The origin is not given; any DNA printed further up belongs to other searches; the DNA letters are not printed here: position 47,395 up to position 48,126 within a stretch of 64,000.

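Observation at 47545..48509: XRE repressor coupled to an orphan FtsL-like protein outside the dcw cluster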

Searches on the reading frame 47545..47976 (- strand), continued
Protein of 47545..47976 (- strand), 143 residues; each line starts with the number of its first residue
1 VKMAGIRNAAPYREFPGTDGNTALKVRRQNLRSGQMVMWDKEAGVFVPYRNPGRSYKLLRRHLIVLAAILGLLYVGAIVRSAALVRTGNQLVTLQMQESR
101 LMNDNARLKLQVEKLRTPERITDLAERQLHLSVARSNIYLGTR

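Call 40: list_cluster_members(proteins=[P0003, P0004, P0001, P0002, P0007, P0008, P0006, P0212, P0050, P0022])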
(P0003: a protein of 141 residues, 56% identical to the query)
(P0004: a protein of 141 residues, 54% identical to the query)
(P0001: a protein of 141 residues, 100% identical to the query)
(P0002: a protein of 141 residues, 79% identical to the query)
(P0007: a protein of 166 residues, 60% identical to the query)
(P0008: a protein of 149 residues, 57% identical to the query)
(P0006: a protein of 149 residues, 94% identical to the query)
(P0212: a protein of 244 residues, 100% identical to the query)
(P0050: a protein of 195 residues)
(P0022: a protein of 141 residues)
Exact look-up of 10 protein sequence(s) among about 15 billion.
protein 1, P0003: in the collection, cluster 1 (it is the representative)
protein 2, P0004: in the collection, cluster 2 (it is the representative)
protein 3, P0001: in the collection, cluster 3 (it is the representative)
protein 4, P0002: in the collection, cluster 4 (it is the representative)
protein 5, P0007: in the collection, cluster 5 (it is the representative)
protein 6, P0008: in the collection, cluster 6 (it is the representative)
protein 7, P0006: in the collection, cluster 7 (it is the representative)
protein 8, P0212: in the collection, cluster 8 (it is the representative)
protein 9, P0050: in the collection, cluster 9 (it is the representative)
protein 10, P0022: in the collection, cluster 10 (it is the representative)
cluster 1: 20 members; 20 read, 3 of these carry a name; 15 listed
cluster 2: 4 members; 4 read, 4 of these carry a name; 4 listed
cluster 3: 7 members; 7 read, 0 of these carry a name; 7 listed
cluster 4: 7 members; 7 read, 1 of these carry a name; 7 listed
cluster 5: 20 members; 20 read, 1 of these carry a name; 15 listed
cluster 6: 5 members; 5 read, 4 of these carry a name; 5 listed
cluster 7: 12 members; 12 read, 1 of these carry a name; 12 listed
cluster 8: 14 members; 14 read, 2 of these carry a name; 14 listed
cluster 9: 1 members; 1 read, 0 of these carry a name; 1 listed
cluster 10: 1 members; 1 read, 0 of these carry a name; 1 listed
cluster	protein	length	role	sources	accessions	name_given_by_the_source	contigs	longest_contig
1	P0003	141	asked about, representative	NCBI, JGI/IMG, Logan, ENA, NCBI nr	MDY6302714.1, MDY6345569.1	MAG: septum formation initiator family protein [Succiniclasticum sp.] | septum formation initiator family protein [Succiniclasticum sp.]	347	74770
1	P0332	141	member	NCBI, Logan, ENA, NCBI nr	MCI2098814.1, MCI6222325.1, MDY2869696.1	MAG: septum formation initiator family protein [Succiniclasticum sp.] | septum formation initiator family protein [Succiniclasticum sp.]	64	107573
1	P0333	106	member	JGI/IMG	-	cell division protein FtsL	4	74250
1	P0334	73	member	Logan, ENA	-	-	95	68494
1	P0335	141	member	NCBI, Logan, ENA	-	-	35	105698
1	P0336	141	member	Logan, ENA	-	-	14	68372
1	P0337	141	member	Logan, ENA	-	-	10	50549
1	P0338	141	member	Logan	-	-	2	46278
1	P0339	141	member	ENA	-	-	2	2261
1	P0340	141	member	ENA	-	-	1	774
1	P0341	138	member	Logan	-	-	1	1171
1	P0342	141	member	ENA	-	-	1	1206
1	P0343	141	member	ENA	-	-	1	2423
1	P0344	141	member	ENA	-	-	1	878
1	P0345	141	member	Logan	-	-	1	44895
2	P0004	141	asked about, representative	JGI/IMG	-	cell division protein FtsL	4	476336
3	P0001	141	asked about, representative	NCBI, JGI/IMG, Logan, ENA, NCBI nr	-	-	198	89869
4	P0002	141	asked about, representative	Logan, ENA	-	-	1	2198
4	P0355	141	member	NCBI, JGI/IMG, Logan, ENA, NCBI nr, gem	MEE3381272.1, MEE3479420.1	MAG: hypothetical protein VZQ81_05285 [Succiniclasticum sp.] | cell division protein FtsL | hypothetical protein [Succiniclasticum sp.]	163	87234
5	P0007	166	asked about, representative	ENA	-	-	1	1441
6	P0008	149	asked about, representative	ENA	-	-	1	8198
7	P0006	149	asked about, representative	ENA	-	-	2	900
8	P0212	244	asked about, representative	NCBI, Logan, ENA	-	-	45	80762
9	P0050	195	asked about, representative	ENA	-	-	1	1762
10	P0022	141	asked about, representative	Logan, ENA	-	-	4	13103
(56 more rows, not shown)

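Call 42: search_protein_families(library=padloc, proteins=[window:47545-47970:-], max_evalue=1)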
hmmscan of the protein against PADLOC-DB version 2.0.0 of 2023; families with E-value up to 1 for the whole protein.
window:47545-47970:- (141 aa): 0 families

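Call 43: search_protein_families(library=phrogs, proteins=[window:47545-47970:-], max_evalue=1)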
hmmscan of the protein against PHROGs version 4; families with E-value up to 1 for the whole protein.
window:47545-47970:- (141 aa): 4 families
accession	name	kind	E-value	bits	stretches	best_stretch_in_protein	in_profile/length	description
phrog_739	-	lysis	0.02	16.1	1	62-115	9-62/122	Rz-like spanin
phrog_27503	-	unknown function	0.049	14.9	1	54-126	10-82/138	-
phrog_30105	-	unknown function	0.41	10.7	1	87-116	62-91/307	-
phrog_17655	-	unknown function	0.43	12.1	1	59-86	7-34/51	-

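Call 55: predict_structure(alignment_id=A5)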
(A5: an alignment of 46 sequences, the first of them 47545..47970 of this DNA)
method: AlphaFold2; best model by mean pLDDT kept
length: 141 residues; sequences in the alignment: 46
mean_pLDDT: 75.7   pTM: 0.43
mean pLDDT of the five models: 75.7, 75.6, 75.2, 73.6, 73.4
residues with pLDDT >= 90: 53; 70-90: 28; 50-70: 49; < 50: 11
segments of 3 or more residues with pLDDT < 50: 27-29
pLDDT, mean of each block of 10 residues (from residue 1): 49 53 51 65 69 82 98 98 97 98 95 79 73 55 48
secondary structure, 60 per line:
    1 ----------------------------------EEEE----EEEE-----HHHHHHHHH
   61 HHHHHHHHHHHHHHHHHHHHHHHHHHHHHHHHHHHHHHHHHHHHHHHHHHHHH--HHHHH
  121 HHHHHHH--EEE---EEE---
elements in order: E35-38 E43-46 H52-113 H116-127 E130-132 E136-138

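Call 57: search_solved_structures(query=A5, max_evalue=10, show_alignments=2)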
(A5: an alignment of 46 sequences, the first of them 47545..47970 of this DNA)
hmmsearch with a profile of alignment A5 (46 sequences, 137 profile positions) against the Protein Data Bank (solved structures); distinct sequences matched with E-value up to 10: 11.
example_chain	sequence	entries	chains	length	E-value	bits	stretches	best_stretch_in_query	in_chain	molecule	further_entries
4dzm_A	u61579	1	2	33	0.0033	20.4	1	72-99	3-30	COILED-COIL PEPTIDE CC-DI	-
8bh1_E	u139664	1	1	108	0.22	14.5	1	72-115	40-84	Cell division protein FtsB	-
25hr_E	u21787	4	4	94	0.22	14.5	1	72-114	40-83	Cell division protein FtsB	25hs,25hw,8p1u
4dzn_A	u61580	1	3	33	0.36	13.8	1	72-99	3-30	COILED-COIL PEPTIDE CC-PIL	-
8hhf_L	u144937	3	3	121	0.44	13.5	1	45-115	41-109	Cell division protein FtsL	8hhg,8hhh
5d5y_B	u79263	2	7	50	0.47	13.4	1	60-98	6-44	Putative transcription factor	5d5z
9rgz_A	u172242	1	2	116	0.59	13.1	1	72-99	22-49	sc-apCC3-CW-2NTT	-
8hhf_B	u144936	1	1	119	0.7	12.8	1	34-121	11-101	Cell division protein FtsB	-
5d60_A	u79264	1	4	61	0.8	12.7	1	61-99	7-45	Putative transcription factor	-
8hhg_B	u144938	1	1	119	0.84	12.6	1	34-121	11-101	Cell division protein FtsB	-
9rgx_A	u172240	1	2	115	1.4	11.9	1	72-99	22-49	sc-apCC3-ACW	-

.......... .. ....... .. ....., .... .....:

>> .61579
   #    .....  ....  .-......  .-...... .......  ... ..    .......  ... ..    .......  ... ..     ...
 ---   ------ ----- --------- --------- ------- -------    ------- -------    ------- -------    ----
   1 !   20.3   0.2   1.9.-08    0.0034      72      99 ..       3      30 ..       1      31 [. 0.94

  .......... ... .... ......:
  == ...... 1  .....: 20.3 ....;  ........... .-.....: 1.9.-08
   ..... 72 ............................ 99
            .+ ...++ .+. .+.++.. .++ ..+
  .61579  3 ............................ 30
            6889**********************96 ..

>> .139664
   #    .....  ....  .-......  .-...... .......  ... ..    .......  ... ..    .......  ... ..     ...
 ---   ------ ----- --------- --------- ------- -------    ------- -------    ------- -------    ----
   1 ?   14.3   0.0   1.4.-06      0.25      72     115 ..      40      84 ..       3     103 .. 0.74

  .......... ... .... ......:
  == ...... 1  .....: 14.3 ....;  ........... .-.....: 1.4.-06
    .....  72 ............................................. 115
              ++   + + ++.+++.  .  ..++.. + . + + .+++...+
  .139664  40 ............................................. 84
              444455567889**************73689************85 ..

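Call 58: fold_search(model_id=the predicted structure, library=pdb)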
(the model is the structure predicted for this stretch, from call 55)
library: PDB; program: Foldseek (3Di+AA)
matches with E <= 10: 3; with E <= 0.001: 0
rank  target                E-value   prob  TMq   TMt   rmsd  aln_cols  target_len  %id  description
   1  8p1u_C                1.9e+00  0.18  0.26  0.37   8.4        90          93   26  Structure of divisome complex FtsWIQLB (released 2024-05-22)
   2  8p1u_D                4.8e+00  0.14  0.31  0.47   9.2        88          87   19  Structure of divisome complex FtsWIQLB (released 2024-05-22)
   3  8hhg_B                4.8e+00  0.14  0.24  0.36   8.3        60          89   17  The bacterial divisome protein complex FtsB-FtsL-FtsQ (released 2023-04-26)

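Call 71: search_dna_similar(query=window:47545-47970:-, collection=phages, mode=protein, max_evalue=0.001, max_rows=10)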
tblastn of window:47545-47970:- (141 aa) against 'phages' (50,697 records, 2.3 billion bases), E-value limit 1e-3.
No match.

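Call 73: search_dna_similar(query=window:47545-47970:-, collection=plasmids, mode=protein, max_evalue=0.001, max_rows=10)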
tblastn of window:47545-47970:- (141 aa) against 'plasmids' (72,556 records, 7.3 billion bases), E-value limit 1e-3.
No match.

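Call 84: search_protein_families(library=ncbifam, proteins=[P0003, P0004, P0355, P0185, P0011, P0012, P0166], max_evalue=0.1)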
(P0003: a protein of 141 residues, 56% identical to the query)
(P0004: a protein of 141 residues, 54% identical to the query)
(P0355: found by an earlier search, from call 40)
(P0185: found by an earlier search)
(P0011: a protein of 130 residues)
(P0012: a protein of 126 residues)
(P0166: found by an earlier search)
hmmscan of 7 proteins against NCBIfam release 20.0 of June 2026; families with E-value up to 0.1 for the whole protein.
P0003 (141 aa): 4 families
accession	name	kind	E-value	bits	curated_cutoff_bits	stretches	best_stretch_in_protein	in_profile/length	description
TIGR02209.1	ftsL_broad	equivalog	3.8e-11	42.8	42.45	1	59-136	2-80/85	cell division protein FtsL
NF053549.1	FtsL_Actino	equivalog_domain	1.5e-07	31.2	55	1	62-138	5-80/83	cell division protein FtsL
TIGR01730.1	RND_mfp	subfamily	0.0094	14.9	94.9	1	76-113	41-78/322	efflux RND transporter periplasmic adaptor subunit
TIGR01843.1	type_I_hlyD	subfamily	0.019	14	208.65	1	76-126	58-107/422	HlyD family type I secretion periplasmic adaptor subunit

P0004 (141 aa): 4 families
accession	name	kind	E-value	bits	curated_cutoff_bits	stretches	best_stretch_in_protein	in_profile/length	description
TIGR02209.1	ftsL_broad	equivalog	9.5e-10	38.3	42.45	1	61-136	4-80/85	cell division protein FtsL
NF053549.1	FtsL_Actino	equivalog_domain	3.2e-08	33.4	55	1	62-134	5-76/83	cell division protein FtsL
TIGR01730.1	RND_mfp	subfamily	0.016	14.2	94.9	1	76-109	41-74/322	efflux RND transporter periplasmic adaptor subunit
NF049847.1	FtsL_COG5462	equivalog_domain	0.052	13.2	50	1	62-127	5-73/85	cell division protein FtsL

P0355 (141 aa): 4 families
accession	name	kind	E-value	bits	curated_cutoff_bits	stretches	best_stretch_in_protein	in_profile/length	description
TIGR02209.1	ftsL_broad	equivalog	6.2e-11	42.1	42.45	1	62-136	6-80/85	cell division protein FtsL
NF053549.1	FtsL_Actino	equivalog_domain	1.5e-06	28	55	1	62-125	5-68/83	cell division protein FtsL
NF003238.0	PRK04199.1-3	equivalog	0.04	13.7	269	1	77-120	120-163/172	50S ribosomal protein L16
NF010532.0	PRK13922.9-3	equivalog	0.089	11.8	243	0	82-124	53-95/280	rod shape-determining protein MreC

P0185 (127 aa): 2 families
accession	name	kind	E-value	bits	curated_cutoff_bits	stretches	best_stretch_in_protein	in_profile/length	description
TIGR02209.1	ftsL_broad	equivalog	7.3e-13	48.2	42.45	1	48-124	7-82/85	cell division protein FtsL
NF053549.1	FtsL_Actino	equivalog_domain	3.6e-07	30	55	1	48-126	6-82/83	cell division protein FtsL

P0011 (130 aa): 2 families
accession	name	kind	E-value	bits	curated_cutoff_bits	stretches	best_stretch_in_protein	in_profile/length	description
TIGR02209.1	ftsL_broad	equivalog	8.9e-10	38.4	42.45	1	45-121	3-80/85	cell division protein FtsL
NF053549.1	FtsL_Actino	equivalog_domain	6.7e-05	22.7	55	1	48-123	6-80/83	cell division protein FtsL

P0012 (126 aa): 5 families
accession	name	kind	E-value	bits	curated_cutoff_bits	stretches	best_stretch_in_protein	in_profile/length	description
TIGR02209.1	ftsL_broad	equivalog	1.3e-11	44.3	42.45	1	46-121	7-80/85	cell division protein FtsL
NF053549.1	FtsL_Actino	equivalog_domain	2.8e-08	33.5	55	1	48-123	6-80/83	cell division protein FtsL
NF049847.1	FtsL_COG5462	equivalog_domain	0.012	15.2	50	1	48-116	6-77/85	cell division protein FtsL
NF008040.0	PRK10772.1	equivalog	0.029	14.4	96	1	47-116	30-97/109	cell division protein FtsL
NF010532.0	PRK13922.9-3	equivalog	0.031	13.4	243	1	65-125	51-111/280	rod shape-determining protein MreC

P0166 (131 aa): 3 families
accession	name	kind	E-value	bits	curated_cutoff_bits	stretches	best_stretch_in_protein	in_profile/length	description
TIGR02209.1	ftsL_broad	equivalog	3.6e-11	42.8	42.45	1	40-113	9-80/85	cell division protein FtsL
NF053549.1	FtsL_Actino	equivalog_domain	4.1e-09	36.2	55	1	38-116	4-81/83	cell division protein FtsL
NF049847.1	FtsL_COG5462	equivalog_domain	0.015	14.9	50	1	38-107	6-76/85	cell division protein FtsL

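Call 85: search_protein_families(library=pfam, proteins=[P0003, P0004, P0355, P0185, P0011, P0012, P0166], max_evalue=0.1)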
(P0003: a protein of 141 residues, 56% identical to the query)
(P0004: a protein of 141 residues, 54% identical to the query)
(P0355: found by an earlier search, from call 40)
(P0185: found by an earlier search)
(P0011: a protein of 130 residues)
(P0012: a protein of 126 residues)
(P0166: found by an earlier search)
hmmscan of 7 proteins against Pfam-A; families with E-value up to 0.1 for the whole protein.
P0003 (141 aa): 3 families
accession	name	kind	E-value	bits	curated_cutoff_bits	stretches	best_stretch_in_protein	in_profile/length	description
PF04977.20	DivIC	-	2.7e-09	37.1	28.9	1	81-137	18-75/80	Septum formation initiator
PF07057.17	TraI_C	-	0.019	15.3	27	0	4-36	105-137/154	DNA helicase TraI, C-terminal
PF04999.18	FtsL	-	0.094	13.2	22.9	0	63-133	17-88/97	Cell division protein FtsL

P0004 (141 aa): 1 family
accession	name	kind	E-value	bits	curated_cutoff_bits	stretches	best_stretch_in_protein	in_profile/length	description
PF04977.20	DivIC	-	9.2e-08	32.2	28.9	1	80-129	17-67/80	Septum formation initiator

P0355 (141 aa): 1 family
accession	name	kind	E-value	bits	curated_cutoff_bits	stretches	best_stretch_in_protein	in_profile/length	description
PF04977.20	DivIC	-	3.8e-06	27.1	28.9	1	80-137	17-75/80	Septum formation initiator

P0185 (127 aa): 2 families
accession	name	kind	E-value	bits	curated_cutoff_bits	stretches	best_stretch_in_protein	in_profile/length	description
PF04977.20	DivIC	-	2.3e-06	27.8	28.9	1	76-123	27-75/80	Septum formation initiator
PF04999.18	FtsL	-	0.031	14.7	22.9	1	72-119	41-88/97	Cell division protein FtsL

P0011 (130 aa): 2 families
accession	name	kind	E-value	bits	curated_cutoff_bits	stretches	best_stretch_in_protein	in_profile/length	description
PF04977.20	DivIC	-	1.8e-06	28.1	28.9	1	72-122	24-75/80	Septum formation initiator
PF04999.18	FtsL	-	0.033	14.7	22.9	1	39-118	7-88/97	Cell division protein FtsL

P0012 (126 aa): 4 families
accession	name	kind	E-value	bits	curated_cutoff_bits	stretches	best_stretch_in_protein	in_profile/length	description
PF04977.20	DivIC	-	1.8e-06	28.1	28.9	1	58-122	9-75/80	Septum formation initiator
PF04999.18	FtsL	-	0.003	18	22.9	1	47-118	19-88/97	Cell division protein FtsL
PF06156.18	YabA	-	0.017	16.2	30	1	69-106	19-56/103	Initiation control protein YabA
PF25140.1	PGAP1_TMD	-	0.065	13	25.3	1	27-83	142-198/324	GPI inositol-deacylase transmembrane domain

P0166 (131 aa): 4 families
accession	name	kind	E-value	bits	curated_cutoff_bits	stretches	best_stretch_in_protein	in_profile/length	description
PF04977.20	DivIC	-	3.9e-06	27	28.9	1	41-114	3-75/80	Septum formation initiator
PF04999.18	FtsL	-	0.0014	19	22.9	1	38-110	16-88/97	Cell division protein FtsL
PF04529.17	Herpes_U59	-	0.029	13.9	23.1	1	17-67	246-296/365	Herpesvirus U59 protein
PF06156.18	YabA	-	0.077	14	30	0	62-101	20-53/103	Initiation control protein YabA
